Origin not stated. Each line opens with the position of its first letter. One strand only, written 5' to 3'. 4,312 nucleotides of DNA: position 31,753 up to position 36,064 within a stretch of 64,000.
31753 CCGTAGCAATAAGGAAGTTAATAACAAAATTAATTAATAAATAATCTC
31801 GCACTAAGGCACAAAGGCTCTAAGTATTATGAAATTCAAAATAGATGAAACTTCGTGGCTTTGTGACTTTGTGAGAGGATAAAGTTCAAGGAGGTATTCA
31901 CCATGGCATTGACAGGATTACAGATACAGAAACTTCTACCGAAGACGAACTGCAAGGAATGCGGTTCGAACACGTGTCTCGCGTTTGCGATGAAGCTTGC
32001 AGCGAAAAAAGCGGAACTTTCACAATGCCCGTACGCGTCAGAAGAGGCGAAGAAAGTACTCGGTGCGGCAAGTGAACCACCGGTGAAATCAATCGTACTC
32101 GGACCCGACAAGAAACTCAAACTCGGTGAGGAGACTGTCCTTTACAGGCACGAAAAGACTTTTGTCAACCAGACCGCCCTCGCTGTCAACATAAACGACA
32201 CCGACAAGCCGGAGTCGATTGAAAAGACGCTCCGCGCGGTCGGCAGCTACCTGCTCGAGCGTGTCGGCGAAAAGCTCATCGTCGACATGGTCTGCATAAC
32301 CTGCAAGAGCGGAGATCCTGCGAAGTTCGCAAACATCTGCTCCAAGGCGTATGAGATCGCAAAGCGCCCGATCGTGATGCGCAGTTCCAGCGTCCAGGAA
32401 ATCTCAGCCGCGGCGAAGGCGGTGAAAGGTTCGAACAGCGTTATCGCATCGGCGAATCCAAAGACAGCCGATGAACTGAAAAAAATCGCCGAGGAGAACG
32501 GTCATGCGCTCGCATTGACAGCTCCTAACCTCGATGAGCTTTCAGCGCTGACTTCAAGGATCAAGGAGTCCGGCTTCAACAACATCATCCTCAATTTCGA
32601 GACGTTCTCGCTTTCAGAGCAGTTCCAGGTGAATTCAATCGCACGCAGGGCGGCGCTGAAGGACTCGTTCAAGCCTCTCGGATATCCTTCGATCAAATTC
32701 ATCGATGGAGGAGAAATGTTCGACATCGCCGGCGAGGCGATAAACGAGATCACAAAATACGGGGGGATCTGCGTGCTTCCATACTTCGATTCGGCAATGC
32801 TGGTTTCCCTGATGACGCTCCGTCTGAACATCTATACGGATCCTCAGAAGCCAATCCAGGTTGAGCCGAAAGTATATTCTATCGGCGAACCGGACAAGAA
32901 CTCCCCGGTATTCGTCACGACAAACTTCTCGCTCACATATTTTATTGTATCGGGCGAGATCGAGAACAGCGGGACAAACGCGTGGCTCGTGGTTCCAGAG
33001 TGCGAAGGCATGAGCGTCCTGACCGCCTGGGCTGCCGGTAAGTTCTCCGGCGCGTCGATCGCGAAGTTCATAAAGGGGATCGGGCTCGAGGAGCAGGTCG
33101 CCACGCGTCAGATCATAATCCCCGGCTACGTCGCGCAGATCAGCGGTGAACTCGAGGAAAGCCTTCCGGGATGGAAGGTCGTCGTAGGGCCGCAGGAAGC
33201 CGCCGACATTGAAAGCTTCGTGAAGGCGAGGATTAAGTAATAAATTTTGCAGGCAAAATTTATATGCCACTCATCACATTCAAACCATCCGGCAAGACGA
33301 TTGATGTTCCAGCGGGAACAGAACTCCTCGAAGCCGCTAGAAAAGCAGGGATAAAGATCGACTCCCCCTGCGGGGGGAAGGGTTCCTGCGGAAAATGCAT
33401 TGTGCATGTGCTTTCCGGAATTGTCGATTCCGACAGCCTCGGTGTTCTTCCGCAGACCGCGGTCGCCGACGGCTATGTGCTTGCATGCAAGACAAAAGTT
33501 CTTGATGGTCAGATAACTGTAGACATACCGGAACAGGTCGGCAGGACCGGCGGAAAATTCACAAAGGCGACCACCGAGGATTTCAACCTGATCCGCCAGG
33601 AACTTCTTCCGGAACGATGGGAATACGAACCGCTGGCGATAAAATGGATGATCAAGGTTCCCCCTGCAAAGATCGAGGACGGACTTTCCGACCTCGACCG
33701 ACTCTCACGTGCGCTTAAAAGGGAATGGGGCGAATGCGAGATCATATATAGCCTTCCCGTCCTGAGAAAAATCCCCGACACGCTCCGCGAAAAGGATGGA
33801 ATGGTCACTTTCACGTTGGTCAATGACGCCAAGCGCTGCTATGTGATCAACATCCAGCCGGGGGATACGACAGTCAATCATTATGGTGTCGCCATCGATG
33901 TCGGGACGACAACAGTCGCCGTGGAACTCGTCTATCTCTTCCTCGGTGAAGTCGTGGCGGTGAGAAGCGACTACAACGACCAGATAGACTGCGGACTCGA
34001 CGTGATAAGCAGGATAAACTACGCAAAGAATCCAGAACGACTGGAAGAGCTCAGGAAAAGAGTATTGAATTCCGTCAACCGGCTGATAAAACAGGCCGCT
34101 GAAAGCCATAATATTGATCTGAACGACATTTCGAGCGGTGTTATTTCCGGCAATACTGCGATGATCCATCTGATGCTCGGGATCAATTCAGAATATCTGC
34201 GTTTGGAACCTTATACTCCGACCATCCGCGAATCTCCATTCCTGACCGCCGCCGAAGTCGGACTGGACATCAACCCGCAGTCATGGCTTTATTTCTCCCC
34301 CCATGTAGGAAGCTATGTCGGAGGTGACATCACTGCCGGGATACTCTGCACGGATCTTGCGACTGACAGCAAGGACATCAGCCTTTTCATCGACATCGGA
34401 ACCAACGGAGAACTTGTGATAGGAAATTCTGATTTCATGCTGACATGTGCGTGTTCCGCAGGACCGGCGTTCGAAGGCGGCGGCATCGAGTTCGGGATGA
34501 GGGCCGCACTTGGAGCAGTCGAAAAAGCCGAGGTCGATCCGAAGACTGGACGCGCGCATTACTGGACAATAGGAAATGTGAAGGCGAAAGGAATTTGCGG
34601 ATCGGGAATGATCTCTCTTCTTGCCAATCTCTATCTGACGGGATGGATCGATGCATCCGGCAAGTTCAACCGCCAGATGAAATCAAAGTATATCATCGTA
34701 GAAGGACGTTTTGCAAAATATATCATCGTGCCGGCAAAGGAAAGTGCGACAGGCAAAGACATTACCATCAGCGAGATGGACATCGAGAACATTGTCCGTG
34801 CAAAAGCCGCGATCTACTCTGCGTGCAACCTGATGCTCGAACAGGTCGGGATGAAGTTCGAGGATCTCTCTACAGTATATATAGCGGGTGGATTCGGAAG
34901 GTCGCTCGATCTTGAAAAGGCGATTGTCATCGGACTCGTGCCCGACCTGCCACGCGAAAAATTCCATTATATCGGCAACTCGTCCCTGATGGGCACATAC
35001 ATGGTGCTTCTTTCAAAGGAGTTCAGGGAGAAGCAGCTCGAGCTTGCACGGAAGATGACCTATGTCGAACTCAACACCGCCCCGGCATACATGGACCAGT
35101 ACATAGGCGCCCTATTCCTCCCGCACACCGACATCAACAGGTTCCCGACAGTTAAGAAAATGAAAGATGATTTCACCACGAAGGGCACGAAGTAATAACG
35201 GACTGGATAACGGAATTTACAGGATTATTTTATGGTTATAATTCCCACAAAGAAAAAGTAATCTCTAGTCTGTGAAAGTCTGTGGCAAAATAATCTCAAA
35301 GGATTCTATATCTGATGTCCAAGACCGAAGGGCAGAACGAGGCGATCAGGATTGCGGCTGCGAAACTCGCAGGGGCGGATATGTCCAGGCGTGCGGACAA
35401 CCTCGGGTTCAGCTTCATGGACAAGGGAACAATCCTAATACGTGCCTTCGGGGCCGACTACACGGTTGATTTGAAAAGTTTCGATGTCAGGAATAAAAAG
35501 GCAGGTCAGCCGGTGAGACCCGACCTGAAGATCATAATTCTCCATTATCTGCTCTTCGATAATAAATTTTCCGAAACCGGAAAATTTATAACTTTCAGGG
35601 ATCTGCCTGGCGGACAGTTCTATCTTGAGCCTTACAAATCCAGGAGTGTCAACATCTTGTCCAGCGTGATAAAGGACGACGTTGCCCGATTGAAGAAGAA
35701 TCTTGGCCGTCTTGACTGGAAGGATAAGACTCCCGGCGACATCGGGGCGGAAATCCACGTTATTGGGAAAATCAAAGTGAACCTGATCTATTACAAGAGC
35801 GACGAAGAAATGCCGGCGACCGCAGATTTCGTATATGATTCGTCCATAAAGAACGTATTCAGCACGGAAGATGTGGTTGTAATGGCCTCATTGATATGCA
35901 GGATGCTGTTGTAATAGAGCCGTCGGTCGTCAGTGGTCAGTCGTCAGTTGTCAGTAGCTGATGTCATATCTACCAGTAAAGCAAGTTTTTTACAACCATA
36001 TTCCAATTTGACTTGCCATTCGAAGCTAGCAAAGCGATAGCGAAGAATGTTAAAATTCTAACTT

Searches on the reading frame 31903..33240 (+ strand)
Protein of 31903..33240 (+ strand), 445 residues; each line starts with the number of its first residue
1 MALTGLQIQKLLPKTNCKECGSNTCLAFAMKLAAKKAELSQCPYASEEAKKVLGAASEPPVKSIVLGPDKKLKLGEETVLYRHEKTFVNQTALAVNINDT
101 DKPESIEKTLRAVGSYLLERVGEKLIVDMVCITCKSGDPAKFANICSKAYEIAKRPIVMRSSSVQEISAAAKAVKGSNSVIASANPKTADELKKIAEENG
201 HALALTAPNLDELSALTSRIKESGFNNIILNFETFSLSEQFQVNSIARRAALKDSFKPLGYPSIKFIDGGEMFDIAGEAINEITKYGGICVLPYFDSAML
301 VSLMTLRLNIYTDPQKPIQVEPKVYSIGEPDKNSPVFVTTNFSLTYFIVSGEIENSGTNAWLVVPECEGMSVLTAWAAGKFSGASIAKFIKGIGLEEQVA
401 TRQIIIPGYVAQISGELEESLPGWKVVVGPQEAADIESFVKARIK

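Call 8: search_protein_families(library=pfam, proteins=[window:31903-33240:+])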
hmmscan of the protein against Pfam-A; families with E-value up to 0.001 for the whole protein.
window:31903-33240:+ (445 aa): 2 families
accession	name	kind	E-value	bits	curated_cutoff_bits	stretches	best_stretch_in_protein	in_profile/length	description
PF03599.22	CdhD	-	1.4e-87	294.4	24.8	1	65-439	3-386/387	CO dehydrogenase/acetyl-CoA synthase delta subunit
PF04060.18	FeS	-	2.5e-13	49.9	23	1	12-44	1-33/33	Putative Fe-S cluster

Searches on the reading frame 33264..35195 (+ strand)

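Call 8: search_protein_families(library=pfam, proteins=[window:33264-35195:+])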
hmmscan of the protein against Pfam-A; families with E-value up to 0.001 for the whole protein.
window:33264-35195:+ (643 aa): 4 families
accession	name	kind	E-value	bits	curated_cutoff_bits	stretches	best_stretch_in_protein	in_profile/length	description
PF14574.11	RACo_C_ter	-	1.9e-102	342.3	27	1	372-631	2-261/261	C-terminal domain of RACo the ASKHA domain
PF17651.6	Raco_middle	-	5.5e-54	182.6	26.8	1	207-366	1-161/163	RACo middle region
PF17650.6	RACo_linker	-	4.6e-18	65.3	26.2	1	119-203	6-85/86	RACo linker region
PF00111.32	Fer2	-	4.6e-15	55.8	21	1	5-79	2-76/77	2Fe-2S iron-sulfur cluster binding domain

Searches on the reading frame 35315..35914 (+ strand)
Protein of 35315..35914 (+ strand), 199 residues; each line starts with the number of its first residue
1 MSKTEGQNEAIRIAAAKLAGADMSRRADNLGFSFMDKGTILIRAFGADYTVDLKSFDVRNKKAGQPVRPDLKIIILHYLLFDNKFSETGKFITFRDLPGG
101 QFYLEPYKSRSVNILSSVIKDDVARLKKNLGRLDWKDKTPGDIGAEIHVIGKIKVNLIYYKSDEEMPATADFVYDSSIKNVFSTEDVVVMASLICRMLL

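Call 8: search_protein_families(library=pfam, proteins=[window:35315-35914:+])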
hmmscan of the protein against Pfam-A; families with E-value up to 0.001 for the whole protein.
window:35315-35914:+ (199 aa): 1 family
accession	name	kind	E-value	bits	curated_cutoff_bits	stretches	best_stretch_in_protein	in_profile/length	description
PF12654.12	DUF3786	-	3.1e-39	134.8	27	1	22-197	1-176/176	Domain of unknown function (DUF3786)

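Call 42: find_homologous_proteins(query=window:35315-35914:+, max_evalue=1e-30)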
Query window:35315-35914:+ (199 aa): 45 proteins with E <= 1e-30 among 150 candidates.
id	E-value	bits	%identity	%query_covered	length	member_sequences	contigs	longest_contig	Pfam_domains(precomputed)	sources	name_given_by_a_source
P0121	1.6e-125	434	100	100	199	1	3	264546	PF12654.13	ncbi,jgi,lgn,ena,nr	ncbi:MAG TPA: hypothetical protein DCZ94_15445 [Lentisphaeria bacterium]|nr:MAG: hypothetical protei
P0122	8.4e-95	334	76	100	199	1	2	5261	PF12654.13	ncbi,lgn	-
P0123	8.5e-93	327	75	100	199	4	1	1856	PF12654.13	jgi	-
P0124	1.8e-92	326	76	100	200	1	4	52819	PF12654.13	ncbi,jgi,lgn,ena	-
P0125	2.6e-92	326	73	100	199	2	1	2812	PF12654.13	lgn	-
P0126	3.0e-91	322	73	100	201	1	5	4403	PF12654.13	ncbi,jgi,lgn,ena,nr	ncbi:MAG TPA: DUF3786 domain-containing protein [Victivallales bacterium]|nr:DUF3786 domain-containi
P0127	1.6e-90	320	72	100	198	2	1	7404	PF12654.13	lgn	-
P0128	5.1e-90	318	73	100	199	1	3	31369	PF12654.13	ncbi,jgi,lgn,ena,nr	ncbi:MAG TPA: hypothetical protein DET40_13430 [Lentisphaeria bacterium]|nr:MAG: hypothetical protei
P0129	7.4e-89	314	72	100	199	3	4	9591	PF12654.13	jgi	jgi:hypothetical protein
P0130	1.2e-88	314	71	100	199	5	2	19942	PF12654.13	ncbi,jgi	jgi:hypothetical protein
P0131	2.9e-87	309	72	100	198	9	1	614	PF12654.13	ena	-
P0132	9.6e-87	307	70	100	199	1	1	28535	PF12654.13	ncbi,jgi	-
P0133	1.0e-86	307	71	100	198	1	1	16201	PF12654.13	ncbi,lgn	-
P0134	3.0e-86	306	71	100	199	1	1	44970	PF12654.13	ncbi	-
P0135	7.7e-86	305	69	100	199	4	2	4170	PF12654.13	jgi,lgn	jgi:hypothetical protein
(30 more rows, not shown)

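Call 43: find_encoding_contigs(protein=P0122, flank=2500, max_places=2)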
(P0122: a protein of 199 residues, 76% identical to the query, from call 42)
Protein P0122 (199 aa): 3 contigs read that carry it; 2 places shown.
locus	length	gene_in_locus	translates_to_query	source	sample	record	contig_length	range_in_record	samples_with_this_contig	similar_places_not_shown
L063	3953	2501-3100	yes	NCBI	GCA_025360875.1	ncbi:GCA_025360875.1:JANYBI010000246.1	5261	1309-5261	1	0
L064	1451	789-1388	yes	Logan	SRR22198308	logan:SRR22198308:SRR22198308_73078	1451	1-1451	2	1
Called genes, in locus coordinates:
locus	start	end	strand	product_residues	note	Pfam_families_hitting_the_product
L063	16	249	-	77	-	PF15919:HicB_lk_antitox (weak)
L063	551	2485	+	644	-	PF00111:Fer2, PF17650:RACo_linker, PF17651:Raco_middle, PF14574:RACo_C_ter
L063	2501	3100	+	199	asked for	PF12654:DUF3786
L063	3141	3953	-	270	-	?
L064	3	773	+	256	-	?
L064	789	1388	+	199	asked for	PF12654:DUF3786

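Call 44: find_encoding_contigs(protein=P0128, flank=2500, max_places=2)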
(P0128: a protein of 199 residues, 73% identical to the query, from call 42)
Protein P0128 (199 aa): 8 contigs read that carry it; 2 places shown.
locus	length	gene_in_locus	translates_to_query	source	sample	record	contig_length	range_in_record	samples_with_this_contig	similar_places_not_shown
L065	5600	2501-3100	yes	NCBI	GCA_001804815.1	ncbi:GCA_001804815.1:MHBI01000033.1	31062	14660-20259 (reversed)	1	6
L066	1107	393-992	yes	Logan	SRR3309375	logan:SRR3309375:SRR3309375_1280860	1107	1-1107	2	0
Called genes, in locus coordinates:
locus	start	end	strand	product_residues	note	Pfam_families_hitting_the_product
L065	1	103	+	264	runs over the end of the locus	-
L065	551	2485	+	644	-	PF00111:Fer2, PF17650:RACo_linker, PF17651:Raco_middle, PF14574:RACo_C_ter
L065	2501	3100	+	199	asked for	PF12654:DUF3786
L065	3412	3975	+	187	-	-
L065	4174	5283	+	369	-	PF01571:GCV_T, PF08669:GCV_T_C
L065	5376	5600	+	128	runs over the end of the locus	PF01597:GCV_H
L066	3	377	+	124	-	?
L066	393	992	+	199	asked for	PF12654:DUF3786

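Call 45: find_encoding_contigs(protein=P0130, flank=2500, max_places=2)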
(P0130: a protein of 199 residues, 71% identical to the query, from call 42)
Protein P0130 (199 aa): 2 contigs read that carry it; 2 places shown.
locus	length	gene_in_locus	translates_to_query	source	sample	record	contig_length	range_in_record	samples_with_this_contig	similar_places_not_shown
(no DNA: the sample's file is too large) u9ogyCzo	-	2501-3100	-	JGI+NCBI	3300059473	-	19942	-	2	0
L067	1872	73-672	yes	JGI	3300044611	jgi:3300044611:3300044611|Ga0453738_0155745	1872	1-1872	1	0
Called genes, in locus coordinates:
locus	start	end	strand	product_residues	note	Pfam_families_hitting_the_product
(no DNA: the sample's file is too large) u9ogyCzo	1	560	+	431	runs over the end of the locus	PF13173:AAA_14, PF13635:DUF4143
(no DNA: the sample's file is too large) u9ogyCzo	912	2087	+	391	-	PF07221:GlcNAc_2-epim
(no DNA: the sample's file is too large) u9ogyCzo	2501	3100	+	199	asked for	PF12654:DUF3786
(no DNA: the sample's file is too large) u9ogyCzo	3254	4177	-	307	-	PF12833:HTH_18, PF00165:HTH_AraC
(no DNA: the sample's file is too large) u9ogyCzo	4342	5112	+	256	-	PF06283:ThuA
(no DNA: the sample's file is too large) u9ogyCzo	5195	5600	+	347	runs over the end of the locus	PF01408:GFO_IDH_MocA, PF03447:NAD_binding_3 (weak), PF02894:GFO_IDH_MocA_C, PF22725:GFO_IDH_MocA_C3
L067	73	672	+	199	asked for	PF12654:DUF3786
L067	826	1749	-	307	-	PF12833:HTH_18, PF00165:HTH_AraC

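Call 46: find_encoding_contigs(protein=P0134, flank=2500, max_places=2)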
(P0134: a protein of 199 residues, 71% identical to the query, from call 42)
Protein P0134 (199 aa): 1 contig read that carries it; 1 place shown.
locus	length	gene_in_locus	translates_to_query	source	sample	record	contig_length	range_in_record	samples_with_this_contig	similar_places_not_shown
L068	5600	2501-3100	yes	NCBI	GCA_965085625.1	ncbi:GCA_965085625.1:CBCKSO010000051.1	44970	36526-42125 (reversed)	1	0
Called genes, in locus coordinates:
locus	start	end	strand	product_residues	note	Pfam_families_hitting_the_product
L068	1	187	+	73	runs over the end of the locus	PF09720:Unstab_antitox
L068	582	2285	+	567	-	-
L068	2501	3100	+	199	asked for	PF12654:DUF3786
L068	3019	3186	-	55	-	-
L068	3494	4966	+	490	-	-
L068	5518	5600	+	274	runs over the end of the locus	PF13385:Laminin_G_3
